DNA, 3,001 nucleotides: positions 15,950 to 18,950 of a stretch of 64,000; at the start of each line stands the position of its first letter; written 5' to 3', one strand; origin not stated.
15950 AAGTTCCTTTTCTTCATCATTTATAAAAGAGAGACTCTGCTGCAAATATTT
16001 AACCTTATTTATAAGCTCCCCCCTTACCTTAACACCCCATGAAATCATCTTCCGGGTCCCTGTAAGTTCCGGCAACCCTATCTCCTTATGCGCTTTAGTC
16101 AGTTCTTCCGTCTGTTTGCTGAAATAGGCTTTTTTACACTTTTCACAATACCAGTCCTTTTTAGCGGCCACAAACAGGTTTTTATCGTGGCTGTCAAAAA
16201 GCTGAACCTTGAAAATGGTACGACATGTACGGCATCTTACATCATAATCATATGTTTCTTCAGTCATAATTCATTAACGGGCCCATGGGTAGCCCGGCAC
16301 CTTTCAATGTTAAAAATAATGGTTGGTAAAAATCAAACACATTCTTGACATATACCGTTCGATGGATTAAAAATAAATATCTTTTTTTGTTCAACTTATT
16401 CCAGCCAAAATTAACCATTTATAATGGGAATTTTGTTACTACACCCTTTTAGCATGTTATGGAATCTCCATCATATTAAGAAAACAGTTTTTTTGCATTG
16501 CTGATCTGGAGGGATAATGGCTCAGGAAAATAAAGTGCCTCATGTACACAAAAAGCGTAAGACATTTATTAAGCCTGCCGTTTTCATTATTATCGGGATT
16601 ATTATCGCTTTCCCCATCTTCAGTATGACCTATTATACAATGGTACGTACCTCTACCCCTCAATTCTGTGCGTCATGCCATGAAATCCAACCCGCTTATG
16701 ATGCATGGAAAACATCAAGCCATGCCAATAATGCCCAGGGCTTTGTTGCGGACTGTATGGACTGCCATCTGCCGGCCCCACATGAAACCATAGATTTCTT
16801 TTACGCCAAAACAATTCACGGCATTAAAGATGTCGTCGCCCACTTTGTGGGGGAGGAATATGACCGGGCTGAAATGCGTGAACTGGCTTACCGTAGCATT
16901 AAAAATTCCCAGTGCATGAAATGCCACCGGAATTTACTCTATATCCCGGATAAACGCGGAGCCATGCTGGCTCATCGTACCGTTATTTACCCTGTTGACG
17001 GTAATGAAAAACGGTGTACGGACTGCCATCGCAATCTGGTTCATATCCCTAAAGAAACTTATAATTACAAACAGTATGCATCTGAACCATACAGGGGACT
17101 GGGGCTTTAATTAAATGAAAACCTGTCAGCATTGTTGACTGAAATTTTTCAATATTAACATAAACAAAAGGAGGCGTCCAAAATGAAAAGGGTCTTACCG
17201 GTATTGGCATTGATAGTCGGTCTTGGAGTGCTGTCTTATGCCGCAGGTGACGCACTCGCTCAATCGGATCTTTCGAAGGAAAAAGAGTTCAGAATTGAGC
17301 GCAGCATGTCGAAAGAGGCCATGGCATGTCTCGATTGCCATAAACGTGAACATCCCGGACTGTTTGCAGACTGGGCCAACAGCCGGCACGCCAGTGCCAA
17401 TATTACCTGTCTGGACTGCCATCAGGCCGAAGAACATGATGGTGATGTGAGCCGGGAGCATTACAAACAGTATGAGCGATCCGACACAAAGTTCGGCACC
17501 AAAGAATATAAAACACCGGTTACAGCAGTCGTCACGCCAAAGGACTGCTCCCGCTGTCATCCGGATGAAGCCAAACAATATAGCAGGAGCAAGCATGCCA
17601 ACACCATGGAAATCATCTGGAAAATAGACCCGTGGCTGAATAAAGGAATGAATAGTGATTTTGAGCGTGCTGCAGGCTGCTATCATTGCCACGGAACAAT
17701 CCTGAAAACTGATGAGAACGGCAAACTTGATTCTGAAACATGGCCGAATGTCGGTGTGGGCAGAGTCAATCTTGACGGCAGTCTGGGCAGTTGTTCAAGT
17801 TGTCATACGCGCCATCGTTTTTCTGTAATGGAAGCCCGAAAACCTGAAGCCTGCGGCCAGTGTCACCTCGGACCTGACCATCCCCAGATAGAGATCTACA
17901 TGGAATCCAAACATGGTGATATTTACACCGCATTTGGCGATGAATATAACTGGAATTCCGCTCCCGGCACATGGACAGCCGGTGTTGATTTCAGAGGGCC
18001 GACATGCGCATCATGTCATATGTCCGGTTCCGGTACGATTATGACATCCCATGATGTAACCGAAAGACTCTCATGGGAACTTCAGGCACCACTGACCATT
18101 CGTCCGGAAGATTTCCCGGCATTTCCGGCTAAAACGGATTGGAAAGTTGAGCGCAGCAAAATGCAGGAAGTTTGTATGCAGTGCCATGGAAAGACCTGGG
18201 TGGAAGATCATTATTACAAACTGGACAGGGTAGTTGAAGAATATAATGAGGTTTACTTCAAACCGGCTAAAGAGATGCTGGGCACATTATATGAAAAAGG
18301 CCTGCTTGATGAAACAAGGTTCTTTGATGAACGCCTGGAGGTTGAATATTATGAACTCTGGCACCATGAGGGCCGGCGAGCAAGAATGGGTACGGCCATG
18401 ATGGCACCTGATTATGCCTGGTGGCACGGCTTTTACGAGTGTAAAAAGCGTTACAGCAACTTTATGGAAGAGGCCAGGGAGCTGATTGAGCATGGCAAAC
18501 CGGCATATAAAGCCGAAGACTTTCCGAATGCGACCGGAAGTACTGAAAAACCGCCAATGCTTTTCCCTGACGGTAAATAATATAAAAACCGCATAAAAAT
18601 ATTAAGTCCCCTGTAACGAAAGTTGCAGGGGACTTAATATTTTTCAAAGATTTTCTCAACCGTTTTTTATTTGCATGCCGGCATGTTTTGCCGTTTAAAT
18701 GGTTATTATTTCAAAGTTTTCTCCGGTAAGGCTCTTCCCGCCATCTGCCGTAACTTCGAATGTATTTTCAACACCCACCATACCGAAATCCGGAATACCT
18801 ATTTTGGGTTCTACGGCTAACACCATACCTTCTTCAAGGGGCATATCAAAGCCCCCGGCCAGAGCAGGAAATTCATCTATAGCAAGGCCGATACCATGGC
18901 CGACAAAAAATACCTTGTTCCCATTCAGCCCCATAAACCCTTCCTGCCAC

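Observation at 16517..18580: NapC/NrfH-type tetrahaem plus octahaem HAO-like cytochrome pair in an anaerobe-type genome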

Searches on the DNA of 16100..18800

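Call 62: search_rna_families(source=window, start=16100, end=18800, threshold=evalue, max_evalue=1)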
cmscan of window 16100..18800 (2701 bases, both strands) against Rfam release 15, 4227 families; matches with E-value up to 1: 4.
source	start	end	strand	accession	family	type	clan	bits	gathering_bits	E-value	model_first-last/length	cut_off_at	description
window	18572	18644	+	RF02371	PyrG_leader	Cis-reg; leader;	-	36.3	65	0.015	1-78/78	no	PyrG leader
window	18595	18676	-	RF02371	PyrG_leader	Cis-reg; leader;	-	29.8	65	0.26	1-78/78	no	PyrG leader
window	18593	18641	+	RF01490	rli51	Cis-reg;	-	29.1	48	0.023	1-121/121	no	Listeria snRNA rli51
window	18598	18641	+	RF01025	mir-934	Gene; miRNA;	-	26.5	80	0.028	1-83/83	no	mir-934 microRNA precursor family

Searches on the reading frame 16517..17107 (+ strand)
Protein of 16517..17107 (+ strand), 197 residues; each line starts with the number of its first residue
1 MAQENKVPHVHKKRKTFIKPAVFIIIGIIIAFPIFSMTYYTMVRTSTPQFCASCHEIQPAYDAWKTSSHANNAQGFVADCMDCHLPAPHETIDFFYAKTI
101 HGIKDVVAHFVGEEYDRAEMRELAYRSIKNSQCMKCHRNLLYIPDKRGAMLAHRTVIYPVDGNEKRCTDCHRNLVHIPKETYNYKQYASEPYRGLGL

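Call 4: search_protein_families(library=pfam, proteins=[window:16517-17107:+], max_evalue=0.1)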
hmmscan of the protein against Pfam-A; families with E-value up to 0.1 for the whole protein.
window:16517-17107:+ (197 aa): 12 families
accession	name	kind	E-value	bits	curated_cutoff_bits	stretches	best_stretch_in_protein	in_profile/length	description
PF03264.19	Cytochrom_NNT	-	1.8e-36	125.9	24.1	1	18-177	6-170/174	NapC/NirT cytochrome c family, N-terminal region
PF22113.1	Mtrc-MtrF_II-IV_dom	-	3.4e-07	30.4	30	1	50-176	8-131/176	Outer membrane cytochrome MtrC/MtrF-like, domains II/IV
PF14537.11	Cytochrom_c3_2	-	1e-06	29.6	25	1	126-173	22-66/79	Cytochrome c3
PF09699.15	Paired_CXXCH_1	-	3e-05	24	20.6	0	42-56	23-37/41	Doubled CXXCH motif (Paired_CXXCH_1)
PF14522.11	Cytochrome_C7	-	3.1e-05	24.1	24.8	0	163-180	12-29/67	Cytochrome c7 and related cytochrome c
PF13435.11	Cytochrome_C554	-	0.0022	19.3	20.8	0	51-137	2-83/84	Cytochrome c554 and c-prime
PF02085.21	Cytochrom_CIII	-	0.0028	18.4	22.9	0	45-85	43-83/101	Class III cytochrome C family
PF02335.20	Cytochrom_C552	-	0.0054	16.2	24.1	0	59-90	230-257/438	Cytochrome c552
PF16694.10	Cytochrome_P460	-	0.01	16.7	27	0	61-88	90-118/125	Cytochrome P460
PF22678.1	Cytochrom_c_NrfB-like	-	0.025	15.5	27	0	51-83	61-89/89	Cytochrome c-type protein NrfB-like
PF12511.13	DUF3716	-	0.032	14.6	22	0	47-85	11-49/59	Protein of unknown function (DUF3716)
PF10005.14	Zn_ribbon_DZR_6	-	0.033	15.3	23.4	0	129-147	14-32/93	zinc-ribbon domain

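Call 5: search_protein_families(library=ncbifam, proteins=[window:16517-17107:+], max_evalue=0.1)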
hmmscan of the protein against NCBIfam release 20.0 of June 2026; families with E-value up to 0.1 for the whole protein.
window:16517-17107:+ (197 aa): 16 families
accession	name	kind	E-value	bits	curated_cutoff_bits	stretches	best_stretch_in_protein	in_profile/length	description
TIGR03153.1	cytochr_NrfH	equivalog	3.5e-24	85.4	134.2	1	24-176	4-138/138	cytochrome c nitrite reductase small subunit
TIGR02162.1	torC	equivalog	4.9e-21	75.4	478.2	1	16-188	12-191/387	pentaheme c-type cytochrome TorC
NF011606.0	PRK15032.1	equivalog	5.7e-19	68.5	455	1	23-176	20-179/390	pentaheme c-type cytochrome TorC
TIGR02161.1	napC_nirT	subfamily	1e-15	58.1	310.6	1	22-176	19-179/185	periplasmic nitrate (or nitrite) reductase c-type cytochrome, NapC/NirT family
NF007906.0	PRK10617.1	equivalog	4.5e-12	46.2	349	1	22-177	28-189/200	cytochrome c-type protein NapC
NF008659.0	PRK11659.1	equivalog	6.6e-08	32.5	184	2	120-174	36-85/188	cytochrome c nitrite reductase pentaheme subunit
TIGR03146.1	cyt_nit_nrfB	equivalog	1e-05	25.9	166.6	2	128-174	9-50/145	cytochrome c nitrite reductase pentaheme subunit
TIGR03508.1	decahem_SO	subfamily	0.00016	21.2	192.2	1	41-171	110-196/258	DmsE family decaheme c-type cytochrome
TIGR01905.1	paired_CXXCH_1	subfamily_domain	0.00058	19.7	25.2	0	42-56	23-37/41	doubled CXXCH domain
NF041198.1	UshA_like_PCGU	equivalog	0.0016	17.1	275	1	48-138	408-509/519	UshA-like (seleno)protein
NF008339.0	PRK11125.1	equivalog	0.0066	15.1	595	0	128-173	284-327/487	ammonia-forming cytochrome c nitrite reductase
NF040886.1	cyt_C_like_Sec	equivalog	0.0068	15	250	0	42-72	39-67/423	multiheme c-type cytochrome (seleno)protein ExtKL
TIGR03152.1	cyto_c552_HCOOH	exception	0.0098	14.7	692.5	0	58-96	229-263/441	ammonia-forming nitrite reductase cytochrome c552 subunit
TIGR04315.1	octaheme_Shew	subfamily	0.024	13.7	375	0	129-183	186-238/440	tetrathionate reductase family octaheme c-type cytochrome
TIGR01904.2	GSu_C4xC__C2xCH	domain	0.034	13.9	27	0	46-71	47-72/73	CxxxxCH/CxxCH domain c-type cytochrome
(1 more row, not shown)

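Call 7: search_solved_structures(query=window:16517-17107:+, max_evalue=1)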
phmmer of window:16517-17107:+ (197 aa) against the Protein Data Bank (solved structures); distinct sequences matched with E-value up to 1: 7.
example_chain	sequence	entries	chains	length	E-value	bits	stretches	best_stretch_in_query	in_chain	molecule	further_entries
2j7a_C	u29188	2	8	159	6.7e-11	45.4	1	30-188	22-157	CYTOCHROME C QUINOL DEHYDROGENASE NRFH | NAPC/NIRT CYTOCHROME C FAMILY PROTEIN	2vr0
2ozy_A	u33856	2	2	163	0.0081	19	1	48-85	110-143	Cytochrome c-type protein nrfB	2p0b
4k00_A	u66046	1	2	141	0.054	16.3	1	49-96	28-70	1,4-dihydroxy-2-naphthoyl-CoA hydrolase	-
3e6u_A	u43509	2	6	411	0.71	12.6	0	121-179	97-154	LanC-like protein 1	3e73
8czk_A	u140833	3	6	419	0.73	12.6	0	121-179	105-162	Glutathione S-transferase LANCL1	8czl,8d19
8d0v_A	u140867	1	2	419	0.73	12.6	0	121-179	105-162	Glutathione S-transferase LANCL1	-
1qdb_A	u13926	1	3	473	0.93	12.3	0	58-90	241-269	CYTOCHROME C NITRITE REDUCTASE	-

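Call 49: search_solved_structures(query=window:16517-17107:+, max_evalue=0.001, show_alignments=1)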
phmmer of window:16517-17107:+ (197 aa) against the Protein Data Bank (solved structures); distinct sequences matched with E-value up to 0.001: 1.
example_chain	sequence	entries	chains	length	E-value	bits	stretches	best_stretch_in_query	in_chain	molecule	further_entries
2j7a_C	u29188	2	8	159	6.7e-11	45.4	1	30-188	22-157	CYTOCHROME C QUINOL DEHYDROGENASE NRFH | NAPC/NIRT CYTOCHROME C FAMILY PROTEIN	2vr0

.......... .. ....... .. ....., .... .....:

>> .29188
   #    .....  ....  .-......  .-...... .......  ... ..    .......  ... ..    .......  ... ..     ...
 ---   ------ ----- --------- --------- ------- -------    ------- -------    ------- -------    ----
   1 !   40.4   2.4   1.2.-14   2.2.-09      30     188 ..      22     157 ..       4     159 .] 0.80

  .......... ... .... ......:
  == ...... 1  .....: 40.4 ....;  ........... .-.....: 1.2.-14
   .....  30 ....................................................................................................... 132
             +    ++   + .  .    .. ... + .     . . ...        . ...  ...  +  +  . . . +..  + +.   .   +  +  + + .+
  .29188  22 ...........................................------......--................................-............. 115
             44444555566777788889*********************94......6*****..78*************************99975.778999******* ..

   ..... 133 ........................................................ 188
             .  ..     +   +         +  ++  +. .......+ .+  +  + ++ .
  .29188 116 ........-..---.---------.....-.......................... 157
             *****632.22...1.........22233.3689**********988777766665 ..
